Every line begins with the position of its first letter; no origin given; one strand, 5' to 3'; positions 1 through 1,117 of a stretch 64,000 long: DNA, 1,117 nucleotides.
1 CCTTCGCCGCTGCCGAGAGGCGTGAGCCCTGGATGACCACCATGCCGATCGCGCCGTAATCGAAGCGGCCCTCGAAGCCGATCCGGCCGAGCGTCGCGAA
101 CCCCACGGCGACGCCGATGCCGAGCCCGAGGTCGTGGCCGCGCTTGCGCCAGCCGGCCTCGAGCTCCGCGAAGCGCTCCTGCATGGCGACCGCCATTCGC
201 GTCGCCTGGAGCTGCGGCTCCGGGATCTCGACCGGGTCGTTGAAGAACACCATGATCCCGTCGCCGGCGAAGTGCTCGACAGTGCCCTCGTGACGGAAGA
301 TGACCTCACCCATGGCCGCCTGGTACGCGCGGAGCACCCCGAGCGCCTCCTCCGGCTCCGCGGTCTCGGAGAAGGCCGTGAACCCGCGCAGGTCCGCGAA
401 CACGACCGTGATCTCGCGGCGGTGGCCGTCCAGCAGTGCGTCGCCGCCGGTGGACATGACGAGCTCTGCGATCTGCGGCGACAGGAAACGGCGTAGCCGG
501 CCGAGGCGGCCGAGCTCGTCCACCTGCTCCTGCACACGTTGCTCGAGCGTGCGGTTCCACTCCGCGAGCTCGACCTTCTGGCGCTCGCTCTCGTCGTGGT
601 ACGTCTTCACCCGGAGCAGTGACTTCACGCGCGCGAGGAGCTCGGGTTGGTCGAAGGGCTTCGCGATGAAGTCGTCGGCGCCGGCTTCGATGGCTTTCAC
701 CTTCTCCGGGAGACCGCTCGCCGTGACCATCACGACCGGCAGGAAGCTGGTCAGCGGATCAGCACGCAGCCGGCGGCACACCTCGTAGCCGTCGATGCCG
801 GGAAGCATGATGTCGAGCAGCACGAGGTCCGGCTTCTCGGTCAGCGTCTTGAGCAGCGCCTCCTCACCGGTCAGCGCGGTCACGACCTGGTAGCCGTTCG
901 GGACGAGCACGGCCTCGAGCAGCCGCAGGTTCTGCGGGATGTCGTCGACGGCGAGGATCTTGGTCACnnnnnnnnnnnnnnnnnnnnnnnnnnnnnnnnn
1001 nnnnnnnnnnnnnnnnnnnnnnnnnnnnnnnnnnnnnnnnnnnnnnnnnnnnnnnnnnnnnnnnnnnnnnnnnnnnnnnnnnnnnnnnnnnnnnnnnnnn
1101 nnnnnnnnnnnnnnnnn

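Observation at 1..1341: Branched receiver output: stand-alone CheY plus receiver-fused adenylate cyclase directly downstream of the kinase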

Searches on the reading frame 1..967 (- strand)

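Call 6: search_protein_families(library=pfam, proteins=[window:1-967:-], max_evalue=0.01)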
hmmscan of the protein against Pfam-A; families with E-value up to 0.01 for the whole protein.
window:1-967:- (322 aa): 2 families
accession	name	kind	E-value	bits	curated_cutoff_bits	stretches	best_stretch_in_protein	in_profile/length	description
PF00072.30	Response_reg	-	8.9e-28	97.1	30.2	1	4-115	1-111/111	Response regulator receiver domain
PF00211.25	Guanylate_cyc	-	2.8e-09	37.3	21.9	1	184-320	7-139/183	Adenylate and Guanylate cyclase catalytic domain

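Call 7: search_protein_families(library=ncbifam, proteins=[window:1-967:-], max_evalue=0.01)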
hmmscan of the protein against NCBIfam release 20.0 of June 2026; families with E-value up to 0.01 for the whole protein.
window:1-967:- (322 aa): 100 families (the best 25 are shown)
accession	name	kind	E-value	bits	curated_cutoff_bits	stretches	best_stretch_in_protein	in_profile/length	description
NF007135.0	PRK09581.1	equivalog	2.1e-47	162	474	1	1-138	2-140/457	PleD family two-component system response regulator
TIGR02154.1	PhoB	equivalog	2.8e-32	111.8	296.2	1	2-146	3-147/226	phosphate regulon transcriptional regulator PhoB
NF040689.1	MtrAB_MtrA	equivalog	1.2e-30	106.5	300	1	4-136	1-128/219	MtrAB system response regulator MtrA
NF045944.1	ResRegRpaBCyano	equivalog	1.5e-30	106.3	330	1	5-130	1-124/229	response regulator transcription factor RpaB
NF040534.1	resp_reg_YycF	equivalog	1.4e-28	99.8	340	1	3-131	2-128/231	response regulator YycF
NF007005.1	PRK09468.1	equivalog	3.8e-27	95.2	331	1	2-151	4-156/237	osmolarity response regulator transcription factor OmpR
NF041733.1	resp_reg_CseB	equivalog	4.6e-27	94.9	350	1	3-133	2-130/228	two-component system response regulator CseB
NF033117.2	vanR_ACDEGLN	exception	1.5e-25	90.1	350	1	4-136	1-132/226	VanR-ABDEGLN family response regulator transcription factor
NF007982.1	PRK10710.1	equivalog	8.3e-25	87.7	380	1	2-163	8-168/235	envelope stress response regulator BaeR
NF053854.1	RespRegPhoBBctds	equivalog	1.3e-24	86.8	270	1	4-132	1-130/225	two-component system response regulator PhoB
TIGR01387.1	cztR_silR_copR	subfamily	3e-24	85.9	279.2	1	4-132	1-127/218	heavy metal response regulator transcription factor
NF008199.0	PRK10955.1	equivalog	5.1e-23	82.2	341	1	1-129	1-126/232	envelope stress response regulator transcription factor CpxR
NF008296.0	PRK11083.1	equivalog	6.8e-23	81.3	273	1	3-136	5-135/228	two-component system response regulator CreB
NF047654.1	DiguCycDgcRLepto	equivalog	1.5e-22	79.9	500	1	2-147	3-153/295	diguanylate cyclase DgcR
NF045991.1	RespRegCtrARhodob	equivalog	2e-22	80.1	350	1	3-128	2-126/224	response regulator transcription factor CtrA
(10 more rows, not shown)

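Call 9: find_homologous_proteins(query=window:1-967:-)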
Query window:1-967:- (322 aa): 8000 proteins with E <= 0.001 among 8000 candidates; the best 120 are listed.
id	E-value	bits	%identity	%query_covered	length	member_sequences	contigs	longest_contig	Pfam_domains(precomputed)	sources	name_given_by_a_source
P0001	7.3e-206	700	100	100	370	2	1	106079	PF00211.26,PF00072.31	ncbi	-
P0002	2.4e-193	659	94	100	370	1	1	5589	PF00211.26,PF00072.31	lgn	-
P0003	1.5e-192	656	93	100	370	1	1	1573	PF00211.26,PF00072.31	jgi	jgi:adenylate cyclase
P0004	2.7e-191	652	93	100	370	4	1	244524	PF00211.26,PF00072.31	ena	-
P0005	2.0e-188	643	92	100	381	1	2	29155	PF00211.26,PF00072.31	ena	-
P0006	2.6e-188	642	91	100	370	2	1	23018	PF00211.26,PF00072.31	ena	-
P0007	2.9e-188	642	91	100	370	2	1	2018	PF00211.26,PF00072.31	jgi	jgi:class 3 adenylate cyclase/CheY-like chemotaxis protein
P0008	3.6e-187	639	90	100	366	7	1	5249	PF00211.26,PF00072.31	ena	-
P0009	3.9e-187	639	90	100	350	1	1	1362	PF00211.26,PF00072.31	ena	-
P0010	9.5e-187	637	90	100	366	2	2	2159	PF00211.26,PF00072.31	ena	-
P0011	1.4e-186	637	90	100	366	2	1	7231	PF00211.26,PF00072.31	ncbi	-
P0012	4.2e-186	635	90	100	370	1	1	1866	PF00211.26,PF00072.31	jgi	jgi:class 3 adenylate cyclase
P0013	3.3e-184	629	89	100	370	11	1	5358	PF00211.26,PF00072.31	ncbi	-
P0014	6.1e-183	625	88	100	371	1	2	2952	PF00211.26,PF00072.31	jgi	-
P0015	1.8e-182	623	87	100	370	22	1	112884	PF00211.26,PF00072.31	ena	-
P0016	8.7e-182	621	88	100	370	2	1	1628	PF00211.26,PF00072.31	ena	-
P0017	1.1e-181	621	87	100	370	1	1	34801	PF00211.26,PF00072.31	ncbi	-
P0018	4.5e-181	619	87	100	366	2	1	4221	PF00211.26,PF00072.31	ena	-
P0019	1.1e-180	617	85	100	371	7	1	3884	PF00211.26,PF00072.31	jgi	jgi:class 3 adenylate cyclase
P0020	1.2e-180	617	87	100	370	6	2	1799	PF00211.26,PF00072.31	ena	-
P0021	1.4e-180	617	86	100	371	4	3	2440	PF00211.26,PF00072.31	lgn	-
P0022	1.4e-180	617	86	100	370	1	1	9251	PF00211.26,PF00072.31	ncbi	ncbi:MAG: response regulator [Chloroflexota bacterium]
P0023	1.6e-180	617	86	100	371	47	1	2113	PF00211.26,PF00072.31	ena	-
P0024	1.8e-180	617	87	100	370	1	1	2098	PF00211.26,PF00072.31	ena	-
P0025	2.7e-180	616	86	100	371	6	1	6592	PF00211.26,PF00072.31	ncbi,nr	ncbi:MAG: adenylate cyclase [Chloroflexota bacterium]|nr:adenylate cyclase [Chloroflexota bacterium]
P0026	3.3e-180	616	87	99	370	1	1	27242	PF00211.26,PF00072.31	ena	-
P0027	3.6e-180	616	87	100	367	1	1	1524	PF00211.26,PF00072.31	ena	-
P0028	4.3e-180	615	85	100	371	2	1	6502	PF00211.26,PF00072.31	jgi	jgi:adenylate cyclase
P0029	6.4e-180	615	86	100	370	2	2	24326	PF00211.26,PF00072.31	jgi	jgi:class 3 adenylate cyclase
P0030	7.4e-180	615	87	100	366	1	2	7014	PF00211.26,PF00072.31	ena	-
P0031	2.5e-179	613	-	-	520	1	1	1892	PF00211.26,PF00072.31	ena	-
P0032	2.5e-179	613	85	100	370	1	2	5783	PF00211.26,PF00072.31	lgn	-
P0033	2.6e-179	613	86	100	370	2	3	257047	PF00211.26,PF00072.31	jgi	jgi:class 3 adenylate cyclase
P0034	5.5e-179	612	86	100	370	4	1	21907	PF00211.26,PF00072.31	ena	-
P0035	1.9e-178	610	86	100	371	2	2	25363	PF00211.26,PF00072.31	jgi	jgi:class 3 adenylate cyclase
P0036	2.2e-178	610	86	100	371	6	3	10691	PF00211.26,PF00072.31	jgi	-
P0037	5.2e-178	609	86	100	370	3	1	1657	PF00211.26,PF00072.31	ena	-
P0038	6.6e-178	608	86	100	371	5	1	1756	PF00211.26,PF00072.31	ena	-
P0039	1.2e-177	607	85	100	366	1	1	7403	PF00211.26,PF00072.31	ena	-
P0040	1.5e-177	607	85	100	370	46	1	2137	PF00211.26,PF00072.31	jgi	jgi:class 3 adenylate cyclase/CheY-like chemotaxis protein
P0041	1.6e-177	607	86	100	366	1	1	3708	PF00211.26,PF00072.31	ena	-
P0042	2.1e-177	607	84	100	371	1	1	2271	PF00211.26,PF00072.31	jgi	jgi:adenylate cyclase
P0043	2.2e-177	607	85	100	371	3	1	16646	PF00211.26,PF00072.31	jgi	jgi:class 3 adenylate cyclase/CheY-like chemotaxis protein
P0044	6.4e-177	605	84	100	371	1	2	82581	PF00211.26,PF00072.31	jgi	jgi:adenylate cyclase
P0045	7.1e-177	605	84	100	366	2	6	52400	PF00211.26,PF00072.31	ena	-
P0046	7.5e-177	605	84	100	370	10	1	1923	PF00211.26,PF00072.31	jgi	jgi:class 3 adenylate cyclase/CheY-like chemotaxis protein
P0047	8.8e-177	605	85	100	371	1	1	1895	PF00211.26,PF00072.31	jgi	jgi:adenylate cyclase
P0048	9.2e-177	604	84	100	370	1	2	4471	PF00211.26,PF00072.31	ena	-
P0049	9.4e-177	604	84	100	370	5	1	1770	PF00211.26,PF00072.31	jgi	jgi:class 3 adenylate cyclase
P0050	1.2e-176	604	85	100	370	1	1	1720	PF00211.26,PF00072.31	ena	-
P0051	2.3e-176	603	84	100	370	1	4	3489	PF00211.26,PF00072.31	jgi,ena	-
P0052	2.4e-176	603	84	100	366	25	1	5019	PF00211.26,PF00072.31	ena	-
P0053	3.3e-176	603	85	100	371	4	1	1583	PF00211.26,PF00072.31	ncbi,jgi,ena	-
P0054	3.4e-176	603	84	100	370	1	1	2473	PF00211.26,PF00072.31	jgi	jgi:adenylate cyclase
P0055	5.0e-175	599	83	100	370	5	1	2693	PF00211.26,PF00072.31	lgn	-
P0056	5.2e-175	599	84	100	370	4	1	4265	PF00211.26,PF00072.31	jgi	jgi:adenylate cyclase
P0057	5.7e-175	599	84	100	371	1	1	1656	PF00211.26,PF00072.31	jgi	jgi:adenylate cyclase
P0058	1.8e-174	597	84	100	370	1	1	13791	PF00211.26,PF00072.31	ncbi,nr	ncbi:MAG TPA: response regulator [Candidatus Limnocylindria bacterium]|nr:response regulator [Candid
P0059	4.7e-173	592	84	100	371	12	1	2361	PF00211.26,PF00072.31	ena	-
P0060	1.0e-171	588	83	100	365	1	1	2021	PF00211.26,PF00072.31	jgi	jgi:adenylate cyclase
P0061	8.0e-171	585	82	100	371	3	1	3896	PF00211.26,PF00072.31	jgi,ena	-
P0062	3.9e-168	576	82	99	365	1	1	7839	PF00211.26,PF00072.31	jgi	-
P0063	1.0e-167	575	82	99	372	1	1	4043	PF00211.26,PF00072.31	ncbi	-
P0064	1.1e-167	575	81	99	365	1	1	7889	PF00211.26,PF00072.31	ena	-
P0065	6.1e-167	572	81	99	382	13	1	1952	PF00211.26,PF00072.31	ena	-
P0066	7.4e-167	572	81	99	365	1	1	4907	PF00211.26,PF00072.31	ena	-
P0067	7.4e-166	569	81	99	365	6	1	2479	PF00211.26,PF00072.31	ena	-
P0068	9.3e-166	568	81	100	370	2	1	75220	PF00211.26,PF00072.31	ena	-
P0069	7.7e-163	559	78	99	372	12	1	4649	PF00211.26,PF00072.31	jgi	jgi:adenylate cyclase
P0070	9.4e-162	555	80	99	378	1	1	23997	PF00211.26,PF00072.31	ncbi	-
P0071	3.5e-160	550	77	99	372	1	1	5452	PF00211.26,PF00072.31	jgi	jgi:adenylate cyclase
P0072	3.7e-160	550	77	99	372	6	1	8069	PF00211.26,PF00072.31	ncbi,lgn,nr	ncbi:MAG TPA: response regulator [Gaiellaceae bacterium]|nr:response regulator [Gaiellaceae bacteriu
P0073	9.6e-160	549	76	99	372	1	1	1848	PF00211.26,PF00072.31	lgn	-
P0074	2.6e-159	547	77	100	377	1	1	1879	PF00211.26,PF00072.31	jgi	-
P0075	2.6e-159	547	77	99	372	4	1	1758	PF00211.26,PF00072.31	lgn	-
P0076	3.3e-159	547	77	100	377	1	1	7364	PF00211.26,PF00072.31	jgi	-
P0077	6.1e-159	546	76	99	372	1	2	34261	PF00211.26,PF00072.31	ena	-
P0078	6.9e-159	546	77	100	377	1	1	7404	PF00211.26,PF00072.31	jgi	-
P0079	8.3e-159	546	76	99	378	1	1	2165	PF00211.26,PF00072.31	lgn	-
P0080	9.7e-159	545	76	99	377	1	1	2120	PF00211.26,PF00072.31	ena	-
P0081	1.6e-158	545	78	99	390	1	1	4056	PF00211.26,PF00072.31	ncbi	-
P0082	2.1e-158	544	76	100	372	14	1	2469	PF00211.26,PF00072.31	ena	-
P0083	3.6e-158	543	75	99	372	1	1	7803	PF00211.26,PF00072.31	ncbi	-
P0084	3.7e-158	543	77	99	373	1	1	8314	PF00211.26,PF00072.31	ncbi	ncbi:hypothetical protein BH18ACT12_BH18ACT12_20080 [soil metagenome]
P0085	1.5e-157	541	75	99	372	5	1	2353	PF00211.26,PF00072.31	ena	-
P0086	8.7e-157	539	76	99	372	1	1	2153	PF00211.26,PF00072.31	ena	-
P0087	9.7e-157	539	76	99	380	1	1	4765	PF00211.26,PF00072.31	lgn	-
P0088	2.1e-156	538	75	99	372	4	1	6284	PF00211.26,PF00072.31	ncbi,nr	ncbi:MAG: response regulator [Chloroflexota bacterium]|nr:response regulator [Chloroflexota bacteriu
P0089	2.1e-156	538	74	99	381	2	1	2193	PF00211.26,PF00072.31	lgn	-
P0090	3.2e-156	537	75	99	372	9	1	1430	PF00211.26,PF00072.31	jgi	-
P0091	4.5e-156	537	74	99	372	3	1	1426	PF00211.26,PF00072.31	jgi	jgi:adenylate cyclase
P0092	4.7e-156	536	76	99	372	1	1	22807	PF00211.26,PF00072.31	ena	-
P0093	3.1e-155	534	86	87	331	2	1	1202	PF00211.26,PF00072.31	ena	-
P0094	8.3e-155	532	75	99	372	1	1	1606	PF00211.26,PF00072.31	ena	-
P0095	5.4e-153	526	67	100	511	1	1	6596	PF00211.26,PF00072.31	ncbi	-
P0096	1.6e-152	525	88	84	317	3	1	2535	PF00211.26,PF00072.31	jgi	jgi:class 3 adenylate cyclase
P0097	4.0e-152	524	73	99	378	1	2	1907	PF00211.26,PF00072.31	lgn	-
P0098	5.8e-151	520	63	99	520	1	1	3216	PF23198.2,PF00211.26,PF00072.31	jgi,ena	-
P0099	6.7e-151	520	72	99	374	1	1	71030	PF00211.26,PF00072.31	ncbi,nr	ncbi:MAG TPA: response regulator [Candidatus Limnocylindria bacterium]|nr:response regulator [Candid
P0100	3.1e-150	517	63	99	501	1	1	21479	PF23198.2,PF00211.26,PF00072.31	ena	-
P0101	4.5e-150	517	64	98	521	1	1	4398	PF00211.26,PF00072.31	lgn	-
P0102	8.2e-150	516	84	86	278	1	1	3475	PF00211.26,PF00072.31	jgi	-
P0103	2.7e-149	514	65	99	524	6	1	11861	PF00211.26,PF00072.31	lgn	-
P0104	2.8e-149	514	65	99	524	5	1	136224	PF00211.26,PF00072.31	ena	-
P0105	6.9e-148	510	63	99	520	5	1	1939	PF23198.2,PF00211.26,PF00072.31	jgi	jgi:CheY-like chemotaxis protein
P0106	6.9e-148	510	65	99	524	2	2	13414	PF00211.26,PF00072.31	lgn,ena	-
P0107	1.3e-147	509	64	99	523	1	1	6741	PF00211.26,PF00072.31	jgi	jgi:adenylate cyclase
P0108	1.4e-147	509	64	99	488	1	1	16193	PF00211.26,PF00072.31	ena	-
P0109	1.8e-147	508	81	87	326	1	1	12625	PF00211.26,PF00072.31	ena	-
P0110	2.0e-147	508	72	99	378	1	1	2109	PF00211.26,PF00072.31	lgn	-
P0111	7.0e-147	506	61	98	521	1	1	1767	PF23198.2,PF00211.26,PF00072.31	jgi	jgi:CheY-like chemotaxis protein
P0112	3.6e-146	504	64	99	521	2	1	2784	PF00211.26,PF00072.31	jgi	jgi:CheY-like chemotaxis protein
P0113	4.1e-146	504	64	99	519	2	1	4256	PF23198.2,PF00211.26,PF00072.31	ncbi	ncbi:MAG TPA: response regulator [Chloroflexota bacterium]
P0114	9.2e-146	503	63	99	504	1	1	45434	PF23198.2,PF00211.26,PF00072.31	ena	-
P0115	1.1e-144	499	62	99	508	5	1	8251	PF23198.2,PF00211.26,PF00072.31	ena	-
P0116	1.4e-144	499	63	99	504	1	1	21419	PF23198.2,PF00211.26,PF00072.31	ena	-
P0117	6.6e-144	497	69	99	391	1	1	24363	PF00211.26,PF00072.31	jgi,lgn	jgi:class 3 adenylate cyclase/CheY-like chemotaxis protein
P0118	8.0e-144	496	68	99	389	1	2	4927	PF00211.26,PF00072.31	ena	-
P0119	2.1e-143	495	67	99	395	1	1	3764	PF00211.26,PF00072.31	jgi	jgi:adenylate cyclase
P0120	2.6e-143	495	67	99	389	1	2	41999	PF00211.26,PF00072.31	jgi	jgi:class 3 adenylate cyclase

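Call 11: find_encoding_contigs(protein=P0001, flank=10000, max_places=4)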
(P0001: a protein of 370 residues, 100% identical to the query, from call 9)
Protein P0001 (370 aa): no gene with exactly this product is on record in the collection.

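Call 12: search_solved_structures(query=P0001, max_evalue=0.001, show_alignments=0)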
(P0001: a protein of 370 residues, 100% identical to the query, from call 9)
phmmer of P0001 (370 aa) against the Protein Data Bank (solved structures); distinct sequences matched with E-value up to 0.001: 321 (the best 60 are shown).
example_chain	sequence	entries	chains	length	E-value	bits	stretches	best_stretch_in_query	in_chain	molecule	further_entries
9g85_A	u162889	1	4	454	3.1e-43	151.1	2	3-130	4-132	Response regulator PleD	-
2wb4_A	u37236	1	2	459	3.3e-43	151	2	3-130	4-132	DIGUANYLATE CYCLASE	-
9g86_A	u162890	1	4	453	3.3e-43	151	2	3-130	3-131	Response regulator PleD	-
1w25_A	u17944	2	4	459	3.4e-43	151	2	3-130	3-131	STALKED-CELL DIFFERENTIATION CONTROLLING PROTEIN | RESPONSE REGULATOR PLED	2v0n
3r5g_A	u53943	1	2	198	9.9e-35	123.1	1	179-366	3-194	CyaB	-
6fht_A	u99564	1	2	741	3.7e-30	108.1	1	140-367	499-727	Bacteriophytochrome,Adenylate cyclase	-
2w01_A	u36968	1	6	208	1.6e-29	106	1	179-367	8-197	ADENYLATE CYCLASE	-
3t6k_A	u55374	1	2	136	1.6e-28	102.7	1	4-122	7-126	Response regulator receiver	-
1mvo_A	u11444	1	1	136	2.8e-28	101.9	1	3-125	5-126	PhoP response regulator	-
9xzo_A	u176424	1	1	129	2.6e-24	88.9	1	1-124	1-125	De novo protein M1X0B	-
1nxo_A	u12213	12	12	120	7.2e-24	87.4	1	1-119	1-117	DNA-binding response regulator | Response regulator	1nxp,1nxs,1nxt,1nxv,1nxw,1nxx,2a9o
9dvt_R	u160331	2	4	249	8e-24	87.3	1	3-120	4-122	DNA-binding dual master transcriptional regulator RpaA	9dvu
8fk2_A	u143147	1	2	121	2.1e-23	85.9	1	1-119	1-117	Putative response regulator CovR VicR-like protein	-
6eb7_A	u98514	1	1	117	2.6e-23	85.6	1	3-119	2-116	DNA-binding response regulator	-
6is1_A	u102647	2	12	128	3e-23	85.4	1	2-120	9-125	Response regulator ArlR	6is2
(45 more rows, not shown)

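Call 16: find_related_loci(query=P0001, collection=genome_contigs, flank=10000)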
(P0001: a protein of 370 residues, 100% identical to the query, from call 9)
Query P0001 (370 aa) in genome_contigs; peptide patterns used: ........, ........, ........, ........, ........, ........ (x = any residue, [..] = any of these).
600 stretches matched a pattern (row limit reached: there are more); 591 encode a relative of the query (tblastn E <= 1e-3); the best 80 are kept; 80 distinct loci.
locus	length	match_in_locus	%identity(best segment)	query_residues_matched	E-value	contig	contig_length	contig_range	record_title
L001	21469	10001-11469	84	1-370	0e+0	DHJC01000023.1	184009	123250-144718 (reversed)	MAG TPA_asm: Chloroflexi bacterium UBA4730 UBA4730_contig_115, whole genome shotgun sequence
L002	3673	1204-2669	84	3-366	0e+0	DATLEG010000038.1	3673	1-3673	MAG TPA_asm: Candidatus Saccharimonadales bacterium isolate SMAG_U14370 k141_7515623, whole genome shotgun sequence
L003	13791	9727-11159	84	1-358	0e+0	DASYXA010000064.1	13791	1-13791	MAG TPA_asm: Candidatus Limnocylindria bacterium isolate SMAG_U6296 k141_376156, whole genome shotgun sequence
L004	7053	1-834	85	88-365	3e-159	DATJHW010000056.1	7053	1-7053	MAG TPA_asm: Candidatus Saccharimonadales bacterium isolate SMAG_U15522 k141_11383436, whole genome shotgun sequence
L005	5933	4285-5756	65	3-369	3e-155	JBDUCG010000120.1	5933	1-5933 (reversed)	MAG: Chloroflexota bacterium isolate cluster4_bin.41 NODE_49339_length_5933_cov_8.495066, whole genome shotgun sequence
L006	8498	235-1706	64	3-369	3e-151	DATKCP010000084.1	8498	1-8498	MAG TPA_asm: Candidatus Limnocylindria bacterium isolate SMAG_U14449 k141_36393, whole genome shotgun sequence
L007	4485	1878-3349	64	3-369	2e-154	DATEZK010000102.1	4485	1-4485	MAG TPA_asm: Candidatus Limnocylindria bacterium isolate SMAG_U8472 k141_190178, whole genome shotgun sequence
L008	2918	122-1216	63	4-368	8e-155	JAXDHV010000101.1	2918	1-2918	MAG: Solirubrobacteraceae bacterium isolate BP_532 scaffold_4509838, whole genome shotgun sequence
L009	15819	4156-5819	61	3-369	1e-146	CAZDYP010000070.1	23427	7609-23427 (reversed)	MAG TPA_asm: uncultured Anaerolineae bacterium isolate binchicken_co107_438 genome assembly, contig: NODE_5426_length_23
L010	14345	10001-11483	61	3-367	2e-142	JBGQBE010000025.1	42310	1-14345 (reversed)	MAG: Dehalococcoidia bacterium isolate OBJ2_061818_130_14 k141_1316051_length_42310_cov_14.3160, whole genome shotgun se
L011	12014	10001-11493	61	1-370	2e-142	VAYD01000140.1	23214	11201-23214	MAG: Actinobacteria bacterium isolate AC_49 14_0903_02_30cm_scaffold_17414, whole genome shotgun sequence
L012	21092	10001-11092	59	1-363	2e-139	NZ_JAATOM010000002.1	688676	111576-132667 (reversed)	Variovorax sp. dw_308 2, whole genome shotgun sequence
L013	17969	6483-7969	55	3-367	4e-137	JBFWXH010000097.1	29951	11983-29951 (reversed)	MAG: Candidatus Binatia bacterium isolate CA_2019_TPBS_136 NODE_7809_length_29951_cov_5.712480_TPBS, whole genome shotgu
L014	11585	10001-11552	57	1-369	7e-137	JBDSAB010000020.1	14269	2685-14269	MAG: Caldimonas sp. isolate cluster1_bin.10 k127_4196885, whole genome shotgun sequence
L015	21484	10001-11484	58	3-370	3e-136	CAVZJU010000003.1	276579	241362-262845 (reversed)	MAG: uncultured Actinomycetes bacterium isolate MFD05442.bin.1.340 genome assembly, contig: contig_20436, whole genome s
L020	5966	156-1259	57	2-370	5e-130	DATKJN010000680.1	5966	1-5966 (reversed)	MAG TPA_asm: Burkholderiaceae bacterium isolate SMAG_U14631 k141_935633, whole genome shotgun sequence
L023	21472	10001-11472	55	3-367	2e-128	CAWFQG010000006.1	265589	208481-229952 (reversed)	MAG: uncultured Actinomycetota bacterium isolate MFD05841.bin.1.269 genome assembly, contig: contig_12163, whole genome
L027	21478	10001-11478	53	1-364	1e-121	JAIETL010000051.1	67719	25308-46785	MAG: Beijerinckiaceae bacterium isolate time.spades.CONCOCT.1kb_050 c_000000000025, whole genome shotgun sequence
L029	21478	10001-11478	52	3-370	1e-120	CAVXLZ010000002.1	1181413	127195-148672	MAG: uncultured Thermoleophilia bacterium isolate MFD02832.bin.2.110 genome assembly, contig: contig_16466, whole genome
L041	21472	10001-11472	55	3-367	2e-128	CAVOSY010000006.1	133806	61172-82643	MAG: uncultured Actinomycetota bacterium isolate MFD00392.bin.1.247 genome assembly, contig: contig_15831, whole genome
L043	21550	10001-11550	58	2-366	2e-114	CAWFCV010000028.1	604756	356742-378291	MAG: uncultured beta proteobacterium isolate MFD04651.bin.2.15 genome assembly, contig: contig_4853, whole genome shotgu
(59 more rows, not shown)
